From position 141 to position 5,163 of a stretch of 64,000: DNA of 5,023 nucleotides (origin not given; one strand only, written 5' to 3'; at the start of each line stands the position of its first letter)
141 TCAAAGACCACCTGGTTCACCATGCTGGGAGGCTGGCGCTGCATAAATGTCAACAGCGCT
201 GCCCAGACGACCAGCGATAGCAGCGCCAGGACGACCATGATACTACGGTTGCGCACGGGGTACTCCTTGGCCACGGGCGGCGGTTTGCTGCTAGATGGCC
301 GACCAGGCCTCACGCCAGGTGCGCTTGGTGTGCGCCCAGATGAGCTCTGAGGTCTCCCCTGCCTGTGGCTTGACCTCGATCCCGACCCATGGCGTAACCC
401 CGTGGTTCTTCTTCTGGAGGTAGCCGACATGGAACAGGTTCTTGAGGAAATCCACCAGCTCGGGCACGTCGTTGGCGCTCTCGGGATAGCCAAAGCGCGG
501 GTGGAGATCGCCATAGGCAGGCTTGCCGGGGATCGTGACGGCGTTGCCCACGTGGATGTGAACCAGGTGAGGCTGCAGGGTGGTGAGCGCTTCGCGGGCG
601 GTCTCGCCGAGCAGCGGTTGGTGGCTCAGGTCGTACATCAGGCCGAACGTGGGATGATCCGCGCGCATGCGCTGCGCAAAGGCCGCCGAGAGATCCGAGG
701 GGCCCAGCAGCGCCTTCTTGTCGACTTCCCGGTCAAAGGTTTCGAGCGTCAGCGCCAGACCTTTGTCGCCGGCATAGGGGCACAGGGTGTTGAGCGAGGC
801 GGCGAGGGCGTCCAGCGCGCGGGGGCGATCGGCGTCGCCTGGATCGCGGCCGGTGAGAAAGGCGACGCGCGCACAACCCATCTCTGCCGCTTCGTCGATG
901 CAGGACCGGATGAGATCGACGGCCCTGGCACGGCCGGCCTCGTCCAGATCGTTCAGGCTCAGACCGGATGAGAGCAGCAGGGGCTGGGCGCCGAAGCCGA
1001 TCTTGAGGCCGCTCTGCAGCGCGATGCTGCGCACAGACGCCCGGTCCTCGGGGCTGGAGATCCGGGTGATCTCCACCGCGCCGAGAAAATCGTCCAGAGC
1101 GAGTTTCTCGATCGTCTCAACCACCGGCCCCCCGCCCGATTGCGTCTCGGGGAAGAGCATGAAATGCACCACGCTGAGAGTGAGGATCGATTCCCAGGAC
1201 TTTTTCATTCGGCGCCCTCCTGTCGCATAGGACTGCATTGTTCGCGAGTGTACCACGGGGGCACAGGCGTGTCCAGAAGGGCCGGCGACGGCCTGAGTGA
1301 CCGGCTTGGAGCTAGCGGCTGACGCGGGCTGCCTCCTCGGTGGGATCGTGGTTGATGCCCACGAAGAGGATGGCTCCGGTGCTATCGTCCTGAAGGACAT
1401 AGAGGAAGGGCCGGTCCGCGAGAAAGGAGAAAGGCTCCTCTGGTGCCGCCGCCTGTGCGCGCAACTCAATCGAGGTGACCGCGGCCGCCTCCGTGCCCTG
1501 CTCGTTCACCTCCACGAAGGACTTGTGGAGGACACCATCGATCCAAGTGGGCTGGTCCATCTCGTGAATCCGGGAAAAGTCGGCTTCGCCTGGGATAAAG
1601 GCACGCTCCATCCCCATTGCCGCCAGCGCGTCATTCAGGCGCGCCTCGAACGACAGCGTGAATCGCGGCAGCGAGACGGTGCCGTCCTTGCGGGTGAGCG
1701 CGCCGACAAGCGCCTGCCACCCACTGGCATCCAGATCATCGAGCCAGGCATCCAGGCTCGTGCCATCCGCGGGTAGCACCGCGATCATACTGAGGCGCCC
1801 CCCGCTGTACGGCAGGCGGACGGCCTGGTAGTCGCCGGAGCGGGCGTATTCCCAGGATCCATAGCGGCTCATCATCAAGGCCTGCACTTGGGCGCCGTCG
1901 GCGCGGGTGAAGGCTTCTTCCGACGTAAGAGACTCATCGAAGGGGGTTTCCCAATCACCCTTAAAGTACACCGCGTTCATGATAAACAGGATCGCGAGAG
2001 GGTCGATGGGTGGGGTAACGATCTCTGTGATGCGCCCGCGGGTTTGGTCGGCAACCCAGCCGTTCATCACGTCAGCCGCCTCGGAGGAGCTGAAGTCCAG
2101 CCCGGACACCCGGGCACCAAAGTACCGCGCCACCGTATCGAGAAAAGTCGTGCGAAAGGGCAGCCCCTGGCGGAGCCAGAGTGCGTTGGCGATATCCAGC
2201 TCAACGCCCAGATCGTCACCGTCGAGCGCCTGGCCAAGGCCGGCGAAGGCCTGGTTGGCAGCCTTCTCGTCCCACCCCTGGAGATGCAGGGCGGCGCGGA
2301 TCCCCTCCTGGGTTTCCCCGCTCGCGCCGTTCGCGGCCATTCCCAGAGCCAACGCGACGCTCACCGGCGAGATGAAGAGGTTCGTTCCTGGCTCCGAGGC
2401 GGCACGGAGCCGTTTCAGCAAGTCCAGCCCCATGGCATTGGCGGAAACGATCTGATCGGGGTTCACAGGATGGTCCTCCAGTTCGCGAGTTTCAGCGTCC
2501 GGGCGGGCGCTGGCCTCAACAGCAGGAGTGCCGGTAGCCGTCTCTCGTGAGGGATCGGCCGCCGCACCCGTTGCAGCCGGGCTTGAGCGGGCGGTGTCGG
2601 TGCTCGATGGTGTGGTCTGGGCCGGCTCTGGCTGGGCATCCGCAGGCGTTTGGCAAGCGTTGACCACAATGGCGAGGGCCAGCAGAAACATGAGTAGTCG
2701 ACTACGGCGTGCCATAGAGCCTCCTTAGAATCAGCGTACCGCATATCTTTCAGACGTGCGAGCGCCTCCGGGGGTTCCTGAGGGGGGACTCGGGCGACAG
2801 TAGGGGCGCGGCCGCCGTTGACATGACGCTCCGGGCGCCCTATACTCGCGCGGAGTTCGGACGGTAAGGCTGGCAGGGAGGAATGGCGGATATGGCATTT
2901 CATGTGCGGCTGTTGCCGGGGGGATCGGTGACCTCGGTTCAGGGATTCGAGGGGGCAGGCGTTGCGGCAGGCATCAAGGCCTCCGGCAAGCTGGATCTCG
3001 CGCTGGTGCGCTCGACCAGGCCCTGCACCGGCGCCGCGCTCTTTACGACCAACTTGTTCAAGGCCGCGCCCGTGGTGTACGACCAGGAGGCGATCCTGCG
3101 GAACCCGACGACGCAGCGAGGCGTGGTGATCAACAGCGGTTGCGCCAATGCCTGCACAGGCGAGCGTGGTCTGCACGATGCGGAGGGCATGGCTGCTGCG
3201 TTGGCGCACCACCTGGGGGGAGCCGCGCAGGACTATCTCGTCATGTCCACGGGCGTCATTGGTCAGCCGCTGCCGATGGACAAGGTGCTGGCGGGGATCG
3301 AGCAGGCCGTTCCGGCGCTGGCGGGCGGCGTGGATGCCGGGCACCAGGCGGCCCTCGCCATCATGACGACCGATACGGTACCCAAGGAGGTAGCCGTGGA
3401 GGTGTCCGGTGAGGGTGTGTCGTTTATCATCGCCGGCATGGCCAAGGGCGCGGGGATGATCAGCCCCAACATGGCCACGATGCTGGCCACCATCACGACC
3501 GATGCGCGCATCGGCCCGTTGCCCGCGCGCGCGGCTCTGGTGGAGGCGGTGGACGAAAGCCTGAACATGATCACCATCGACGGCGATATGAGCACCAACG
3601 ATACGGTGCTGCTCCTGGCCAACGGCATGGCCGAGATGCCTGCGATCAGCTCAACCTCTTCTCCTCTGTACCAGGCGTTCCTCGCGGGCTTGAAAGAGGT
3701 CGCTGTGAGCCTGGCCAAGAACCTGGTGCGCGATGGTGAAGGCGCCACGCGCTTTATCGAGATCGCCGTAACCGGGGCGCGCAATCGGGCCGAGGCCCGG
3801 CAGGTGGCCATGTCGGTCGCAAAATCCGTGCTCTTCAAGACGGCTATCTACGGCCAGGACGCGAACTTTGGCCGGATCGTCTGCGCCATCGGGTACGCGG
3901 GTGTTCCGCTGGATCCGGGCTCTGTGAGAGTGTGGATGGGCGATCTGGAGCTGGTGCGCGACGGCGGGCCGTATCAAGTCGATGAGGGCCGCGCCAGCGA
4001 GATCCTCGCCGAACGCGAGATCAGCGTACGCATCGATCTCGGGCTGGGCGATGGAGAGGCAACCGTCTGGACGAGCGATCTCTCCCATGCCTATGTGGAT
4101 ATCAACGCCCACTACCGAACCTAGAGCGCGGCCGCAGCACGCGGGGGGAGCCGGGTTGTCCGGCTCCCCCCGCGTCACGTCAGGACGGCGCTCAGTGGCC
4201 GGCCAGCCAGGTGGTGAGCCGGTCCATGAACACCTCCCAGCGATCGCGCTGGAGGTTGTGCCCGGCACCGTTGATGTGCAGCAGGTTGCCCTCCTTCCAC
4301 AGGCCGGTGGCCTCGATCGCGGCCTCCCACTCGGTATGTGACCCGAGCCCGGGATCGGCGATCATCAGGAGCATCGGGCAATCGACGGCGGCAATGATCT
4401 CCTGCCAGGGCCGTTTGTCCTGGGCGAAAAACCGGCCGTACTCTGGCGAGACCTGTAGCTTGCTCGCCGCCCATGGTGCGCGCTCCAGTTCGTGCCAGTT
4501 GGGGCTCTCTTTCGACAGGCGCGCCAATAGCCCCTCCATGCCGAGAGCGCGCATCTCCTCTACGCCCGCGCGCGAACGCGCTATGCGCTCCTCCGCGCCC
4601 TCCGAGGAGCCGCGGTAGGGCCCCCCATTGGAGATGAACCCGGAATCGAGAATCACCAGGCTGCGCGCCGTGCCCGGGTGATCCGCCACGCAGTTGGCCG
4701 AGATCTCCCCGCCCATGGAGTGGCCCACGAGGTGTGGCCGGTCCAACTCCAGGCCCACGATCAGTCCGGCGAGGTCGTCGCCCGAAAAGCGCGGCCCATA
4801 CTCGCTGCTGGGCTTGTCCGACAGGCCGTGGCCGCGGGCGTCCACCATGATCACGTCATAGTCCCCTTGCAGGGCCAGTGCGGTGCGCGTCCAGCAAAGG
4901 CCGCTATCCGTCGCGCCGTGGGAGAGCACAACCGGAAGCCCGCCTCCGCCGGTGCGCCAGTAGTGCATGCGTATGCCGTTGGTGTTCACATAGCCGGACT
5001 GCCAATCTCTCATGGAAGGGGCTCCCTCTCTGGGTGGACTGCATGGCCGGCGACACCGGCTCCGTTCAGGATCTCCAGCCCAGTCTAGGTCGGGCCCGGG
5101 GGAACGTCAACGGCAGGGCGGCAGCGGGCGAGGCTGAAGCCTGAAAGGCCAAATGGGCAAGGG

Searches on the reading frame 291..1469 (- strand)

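Call 8: search_protein_families(library=pfam, proteins=[window:291-1469:-], max_evalue=0.001)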
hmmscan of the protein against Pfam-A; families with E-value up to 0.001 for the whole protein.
window:291-1469:- (392 aa): 1 family
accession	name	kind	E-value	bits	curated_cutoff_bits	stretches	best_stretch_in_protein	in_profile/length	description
PF01261.30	AP_endonuc_2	-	7.2e-20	72.2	31.1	1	141-342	28-216/249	Xylose isomerase-like TIM barrel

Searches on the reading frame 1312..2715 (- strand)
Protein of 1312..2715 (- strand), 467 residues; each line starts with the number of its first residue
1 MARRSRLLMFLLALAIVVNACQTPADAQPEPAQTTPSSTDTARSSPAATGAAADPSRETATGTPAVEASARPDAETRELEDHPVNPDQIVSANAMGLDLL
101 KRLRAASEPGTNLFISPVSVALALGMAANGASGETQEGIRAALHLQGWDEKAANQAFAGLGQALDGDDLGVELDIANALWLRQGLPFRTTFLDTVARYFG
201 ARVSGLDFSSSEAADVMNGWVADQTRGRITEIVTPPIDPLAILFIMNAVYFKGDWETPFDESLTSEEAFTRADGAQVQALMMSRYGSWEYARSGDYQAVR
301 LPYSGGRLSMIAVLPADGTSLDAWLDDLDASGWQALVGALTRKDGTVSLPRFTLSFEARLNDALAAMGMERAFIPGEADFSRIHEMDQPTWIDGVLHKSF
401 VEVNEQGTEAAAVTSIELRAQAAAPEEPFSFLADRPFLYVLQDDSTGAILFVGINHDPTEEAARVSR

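Call 8: search_protein_families(library=pfam, proteins=[window:1312-2715:-], max_evalue=0.001)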
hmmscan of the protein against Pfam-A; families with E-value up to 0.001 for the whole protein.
window:1312-2715:- (467 aa): 1 family
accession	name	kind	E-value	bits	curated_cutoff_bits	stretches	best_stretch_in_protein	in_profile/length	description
PF00079.25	Serpin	-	4.7e-103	345.7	27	1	92-457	3-369/370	Serpin (serine protease inhibitor)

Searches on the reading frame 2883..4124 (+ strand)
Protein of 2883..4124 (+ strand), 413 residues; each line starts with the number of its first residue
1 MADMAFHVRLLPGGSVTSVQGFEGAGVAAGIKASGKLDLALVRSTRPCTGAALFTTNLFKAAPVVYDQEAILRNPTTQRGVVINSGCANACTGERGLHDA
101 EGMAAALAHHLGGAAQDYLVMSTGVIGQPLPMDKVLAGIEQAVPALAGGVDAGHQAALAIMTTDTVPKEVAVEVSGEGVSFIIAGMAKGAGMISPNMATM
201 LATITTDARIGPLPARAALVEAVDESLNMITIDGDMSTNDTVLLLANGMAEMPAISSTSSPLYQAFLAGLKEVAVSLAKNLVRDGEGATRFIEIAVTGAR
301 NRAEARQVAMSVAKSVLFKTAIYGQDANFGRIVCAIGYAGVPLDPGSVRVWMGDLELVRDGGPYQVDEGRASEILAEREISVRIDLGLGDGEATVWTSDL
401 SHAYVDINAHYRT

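Call 8: search_protein_families(library=pfam, proteins=[window:2883-4124:+], max_evalue=0.001)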
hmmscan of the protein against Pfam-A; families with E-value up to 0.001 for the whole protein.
window:2883-4124:+ (413 aa): 1 family
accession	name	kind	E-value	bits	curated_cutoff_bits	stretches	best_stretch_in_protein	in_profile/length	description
PF01960.23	ArgJ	-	2.5e-149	497.5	32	1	25-413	3-377/377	ArgJ family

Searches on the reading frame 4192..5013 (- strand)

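Call 8: search_protein_families(library=pfam, proteins=[window:4192-5013:-], max_evalue=0.001)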
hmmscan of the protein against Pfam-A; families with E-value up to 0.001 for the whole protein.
window:4192-5013:- (273 aa): 3 families
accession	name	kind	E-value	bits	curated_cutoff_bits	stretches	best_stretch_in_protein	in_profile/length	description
PF12697.13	Abhydrolase_6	-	5.8e-20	73.3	26.3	1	28-263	1-215/217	Alpha/beta hydrolase family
PF00561.26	Abhydrolase_1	-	6e-17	62.5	25.8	1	27-127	2-103/245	alpha/beta hydrolase fold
PF12146.15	Hydrolase_4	-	2.2e-10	40.7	27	1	28-219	7-199/239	Serine aminopeptidase, S33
